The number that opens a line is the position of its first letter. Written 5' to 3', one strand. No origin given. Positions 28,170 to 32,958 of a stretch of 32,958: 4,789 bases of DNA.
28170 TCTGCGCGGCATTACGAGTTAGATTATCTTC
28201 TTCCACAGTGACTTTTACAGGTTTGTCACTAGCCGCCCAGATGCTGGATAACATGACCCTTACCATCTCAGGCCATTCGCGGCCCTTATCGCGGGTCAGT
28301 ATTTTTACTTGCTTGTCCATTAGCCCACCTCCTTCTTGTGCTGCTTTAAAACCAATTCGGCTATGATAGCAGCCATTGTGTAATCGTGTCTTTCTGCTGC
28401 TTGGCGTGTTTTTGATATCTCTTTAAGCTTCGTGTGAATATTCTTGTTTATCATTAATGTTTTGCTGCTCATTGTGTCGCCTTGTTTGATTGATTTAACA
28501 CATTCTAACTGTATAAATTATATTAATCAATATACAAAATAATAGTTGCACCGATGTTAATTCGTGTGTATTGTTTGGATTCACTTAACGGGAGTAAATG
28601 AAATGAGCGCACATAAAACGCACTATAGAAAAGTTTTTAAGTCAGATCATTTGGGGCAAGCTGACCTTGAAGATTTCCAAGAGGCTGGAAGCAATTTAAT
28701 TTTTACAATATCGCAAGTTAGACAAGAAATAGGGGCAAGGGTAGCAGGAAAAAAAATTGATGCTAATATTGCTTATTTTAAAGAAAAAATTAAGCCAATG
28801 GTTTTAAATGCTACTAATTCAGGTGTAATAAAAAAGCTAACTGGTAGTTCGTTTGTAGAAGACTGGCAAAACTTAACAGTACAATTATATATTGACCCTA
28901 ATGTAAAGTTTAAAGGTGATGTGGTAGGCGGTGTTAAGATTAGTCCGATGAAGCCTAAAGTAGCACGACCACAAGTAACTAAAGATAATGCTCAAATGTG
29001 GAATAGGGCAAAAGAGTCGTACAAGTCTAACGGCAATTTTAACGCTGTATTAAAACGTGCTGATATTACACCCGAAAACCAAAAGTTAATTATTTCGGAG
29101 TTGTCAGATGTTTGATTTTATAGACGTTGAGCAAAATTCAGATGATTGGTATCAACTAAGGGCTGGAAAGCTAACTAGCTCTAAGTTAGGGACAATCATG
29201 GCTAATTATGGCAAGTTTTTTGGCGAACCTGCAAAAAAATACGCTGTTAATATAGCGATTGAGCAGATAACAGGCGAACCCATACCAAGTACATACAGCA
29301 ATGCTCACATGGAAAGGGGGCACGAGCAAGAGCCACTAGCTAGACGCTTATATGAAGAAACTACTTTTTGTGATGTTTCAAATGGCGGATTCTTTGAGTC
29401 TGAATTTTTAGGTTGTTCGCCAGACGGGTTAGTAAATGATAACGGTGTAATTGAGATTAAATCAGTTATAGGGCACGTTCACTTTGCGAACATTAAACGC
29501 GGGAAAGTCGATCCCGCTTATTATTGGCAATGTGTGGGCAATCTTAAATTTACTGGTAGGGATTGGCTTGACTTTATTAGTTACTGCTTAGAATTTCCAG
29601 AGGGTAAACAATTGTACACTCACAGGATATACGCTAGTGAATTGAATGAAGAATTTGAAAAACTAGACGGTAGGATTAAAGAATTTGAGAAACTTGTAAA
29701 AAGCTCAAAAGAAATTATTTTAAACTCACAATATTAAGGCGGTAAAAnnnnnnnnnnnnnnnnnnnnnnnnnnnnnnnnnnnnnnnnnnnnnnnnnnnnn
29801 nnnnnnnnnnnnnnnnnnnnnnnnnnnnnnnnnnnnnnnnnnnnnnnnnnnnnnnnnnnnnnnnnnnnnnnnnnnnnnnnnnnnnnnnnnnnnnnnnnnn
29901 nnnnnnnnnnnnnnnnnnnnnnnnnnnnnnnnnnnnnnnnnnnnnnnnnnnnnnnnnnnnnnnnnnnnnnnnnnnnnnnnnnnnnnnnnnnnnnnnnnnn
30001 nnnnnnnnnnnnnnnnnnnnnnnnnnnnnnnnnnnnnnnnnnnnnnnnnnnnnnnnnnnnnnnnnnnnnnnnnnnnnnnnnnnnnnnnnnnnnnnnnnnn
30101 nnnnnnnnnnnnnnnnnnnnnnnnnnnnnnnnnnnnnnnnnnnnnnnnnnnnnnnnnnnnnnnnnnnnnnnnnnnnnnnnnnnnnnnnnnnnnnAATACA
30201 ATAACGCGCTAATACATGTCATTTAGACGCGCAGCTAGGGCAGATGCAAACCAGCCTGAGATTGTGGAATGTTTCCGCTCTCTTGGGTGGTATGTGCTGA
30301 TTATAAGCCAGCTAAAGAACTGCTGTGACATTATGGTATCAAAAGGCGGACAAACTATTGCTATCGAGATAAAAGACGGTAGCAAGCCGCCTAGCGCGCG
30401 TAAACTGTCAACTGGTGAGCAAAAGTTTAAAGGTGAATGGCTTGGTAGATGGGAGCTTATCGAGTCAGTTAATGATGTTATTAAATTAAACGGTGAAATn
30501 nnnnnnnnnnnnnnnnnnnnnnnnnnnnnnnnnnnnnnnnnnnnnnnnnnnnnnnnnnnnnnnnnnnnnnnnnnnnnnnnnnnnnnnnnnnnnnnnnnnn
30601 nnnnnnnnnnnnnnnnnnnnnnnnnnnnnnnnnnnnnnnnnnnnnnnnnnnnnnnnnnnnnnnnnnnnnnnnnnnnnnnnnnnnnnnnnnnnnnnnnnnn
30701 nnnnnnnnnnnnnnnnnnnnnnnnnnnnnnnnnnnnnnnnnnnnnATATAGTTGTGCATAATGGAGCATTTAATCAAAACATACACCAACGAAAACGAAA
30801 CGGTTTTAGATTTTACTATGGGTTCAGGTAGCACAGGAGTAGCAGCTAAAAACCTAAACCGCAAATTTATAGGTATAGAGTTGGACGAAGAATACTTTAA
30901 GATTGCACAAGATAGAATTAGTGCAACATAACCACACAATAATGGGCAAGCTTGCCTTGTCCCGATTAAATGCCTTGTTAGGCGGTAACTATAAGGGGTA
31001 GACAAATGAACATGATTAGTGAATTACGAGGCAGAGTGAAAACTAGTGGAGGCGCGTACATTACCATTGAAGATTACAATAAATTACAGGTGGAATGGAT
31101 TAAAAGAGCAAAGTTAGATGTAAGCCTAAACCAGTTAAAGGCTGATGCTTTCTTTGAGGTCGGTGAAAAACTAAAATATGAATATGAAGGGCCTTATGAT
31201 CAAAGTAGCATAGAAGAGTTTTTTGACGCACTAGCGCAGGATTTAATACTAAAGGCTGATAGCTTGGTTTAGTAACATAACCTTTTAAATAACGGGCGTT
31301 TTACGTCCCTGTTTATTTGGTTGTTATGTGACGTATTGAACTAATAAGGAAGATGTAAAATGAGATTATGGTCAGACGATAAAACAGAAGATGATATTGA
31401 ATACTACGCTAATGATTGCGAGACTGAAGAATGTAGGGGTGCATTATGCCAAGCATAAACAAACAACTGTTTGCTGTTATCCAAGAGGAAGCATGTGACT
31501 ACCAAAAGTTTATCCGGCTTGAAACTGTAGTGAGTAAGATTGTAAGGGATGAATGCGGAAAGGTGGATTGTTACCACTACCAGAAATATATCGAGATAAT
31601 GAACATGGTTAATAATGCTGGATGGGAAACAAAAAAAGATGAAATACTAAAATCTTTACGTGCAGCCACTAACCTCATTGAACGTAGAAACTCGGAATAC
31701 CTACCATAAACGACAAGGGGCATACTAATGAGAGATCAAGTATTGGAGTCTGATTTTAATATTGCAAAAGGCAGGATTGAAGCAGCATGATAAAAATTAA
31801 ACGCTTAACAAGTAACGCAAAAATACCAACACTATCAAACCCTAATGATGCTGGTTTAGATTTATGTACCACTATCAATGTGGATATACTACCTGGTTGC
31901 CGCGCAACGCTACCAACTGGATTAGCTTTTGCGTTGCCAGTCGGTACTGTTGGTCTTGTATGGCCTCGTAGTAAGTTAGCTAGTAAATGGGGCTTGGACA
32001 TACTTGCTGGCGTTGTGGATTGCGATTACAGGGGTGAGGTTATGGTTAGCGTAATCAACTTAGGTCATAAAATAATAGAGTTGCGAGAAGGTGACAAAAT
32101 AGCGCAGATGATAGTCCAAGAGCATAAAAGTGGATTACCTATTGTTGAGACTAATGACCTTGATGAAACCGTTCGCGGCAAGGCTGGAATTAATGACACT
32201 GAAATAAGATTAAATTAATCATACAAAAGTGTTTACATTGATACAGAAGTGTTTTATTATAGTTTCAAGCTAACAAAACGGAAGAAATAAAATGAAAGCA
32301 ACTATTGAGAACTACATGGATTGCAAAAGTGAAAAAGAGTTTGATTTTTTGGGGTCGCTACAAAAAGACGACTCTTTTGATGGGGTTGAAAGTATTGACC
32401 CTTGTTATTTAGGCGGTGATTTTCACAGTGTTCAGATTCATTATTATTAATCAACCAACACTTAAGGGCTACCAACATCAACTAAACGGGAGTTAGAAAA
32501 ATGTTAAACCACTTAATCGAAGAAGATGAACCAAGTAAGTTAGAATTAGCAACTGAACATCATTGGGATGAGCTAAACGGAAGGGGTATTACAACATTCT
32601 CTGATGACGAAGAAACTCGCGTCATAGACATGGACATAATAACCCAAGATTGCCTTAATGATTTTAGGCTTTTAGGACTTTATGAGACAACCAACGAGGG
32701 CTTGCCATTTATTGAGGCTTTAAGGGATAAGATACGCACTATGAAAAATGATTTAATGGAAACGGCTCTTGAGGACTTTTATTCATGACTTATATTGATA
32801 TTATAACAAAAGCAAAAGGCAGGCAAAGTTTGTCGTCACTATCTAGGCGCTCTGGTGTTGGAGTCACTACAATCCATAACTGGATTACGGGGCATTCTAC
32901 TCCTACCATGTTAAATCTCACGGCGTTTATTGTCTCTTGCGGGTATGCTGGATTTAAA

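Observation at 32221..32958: Separately promoted operon of two small acidic proteins followed by HTH proteins (anti-defense/Aca-like architecture), spanning the circular junction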

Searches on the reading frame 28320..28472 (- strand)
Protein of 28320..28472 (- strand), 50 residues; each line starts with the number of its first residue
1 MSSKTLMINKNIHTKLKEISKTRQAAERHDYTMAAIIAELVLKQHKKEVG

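Call 56: search_protein_families(library=pfam, proteins=[window:28320-28472:-], max_evalue=0.01)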
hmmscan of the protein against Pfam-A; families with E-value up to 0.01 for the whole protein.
window:28320-28472:- (50 aa): 0 families

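Call 87: search_protein_families(library=pfam, proteins=[window:28323-28472:-], max_evalue=0.1)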
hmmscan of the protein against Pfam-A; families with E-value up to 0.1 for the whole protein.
seq(50 aa): 0 families

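Call 88: search_protein_families(library=phrogs, proteins=[window:28323-28472:-], max_evalue=0.1)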
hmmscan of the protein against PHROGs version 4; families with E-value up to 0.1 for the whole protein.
seq(50 aa): 1 family
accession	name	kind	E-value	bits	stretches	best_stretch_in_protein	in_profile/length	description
phrog_536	-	transcription regulation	0.088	14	1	4-47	25-67/115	transcriptional regulator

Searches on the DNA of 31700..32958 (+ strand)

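Call 10: search_dna_similar(query=window:31700-32958:+, collection=phages, mode=distant)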
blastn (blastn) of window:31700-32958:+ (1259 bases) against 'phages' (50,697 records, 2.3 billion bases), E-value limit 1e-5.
Records with a match: 1; places in all: 1; records where one place covers at least 80% of the query: 0.
Best place of each record, by identity: 60-80% 1.
By first word of the organism name: Alteromonas 1.
By host as written in the record: Alteromonas gracilis 9a2 1.
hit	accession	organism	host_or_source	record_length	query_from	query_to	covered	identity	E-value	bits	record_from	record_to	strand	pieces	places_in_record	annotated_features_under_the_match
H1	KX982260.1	Alteromonas phage PB15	Alteromonas gracilis 9a2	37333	217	446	18%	70.7%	6e-18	99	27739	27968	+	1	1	dUTP diphosphatase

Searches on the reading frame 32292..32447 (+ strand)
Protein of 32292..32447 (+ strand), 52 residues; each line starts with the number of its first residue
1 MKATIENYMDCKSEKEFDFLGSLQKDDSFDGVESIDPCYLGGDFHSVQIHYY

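Call 8: search_protein_families(library=pfam, proteins=[window:32292-32447:+], max_evalue=1)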
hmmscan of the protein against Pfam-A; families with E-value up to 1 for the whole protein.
seq(52 aa): 0 families

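Call 9: search_protein_families(library=phrogs, proteins=[window:32292-32447:+], max_evalue=1)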
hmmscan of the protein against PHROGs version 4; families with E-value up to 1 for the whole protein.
seq(52 aa): 1 family
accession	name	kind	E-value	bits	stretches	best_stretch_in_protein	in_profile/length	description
phrog_12286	-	unknown function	0.056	15.1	1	2-36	24-58/74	-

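Call 25: find_homologous_proteins(query=window:32292-32447:+, max_evalue=0.1)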
Query seq(52 aa) (52 aa): 1 proteins with E <= 0.1 among 1 candidates.
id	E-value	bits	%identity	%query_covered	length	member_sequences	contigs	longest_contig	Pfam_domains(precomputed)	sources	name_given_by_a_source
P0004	8.8e-29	115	100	100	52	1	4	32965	-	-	-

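Call 93: search_solved_structures(query=window:32292-32447:+, max_evalue=10)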
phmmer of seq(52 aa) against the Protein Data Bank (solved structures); distinct sequences matched with E-value up to 10: 0.

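Call 94: search_protein_families(library=padloc, proteins=[window:32292-32447:+], max_evalue=0.1)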
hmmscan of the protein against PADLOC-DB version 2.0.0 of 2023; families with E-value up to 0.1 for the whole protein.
seq(52 aa): 0 families
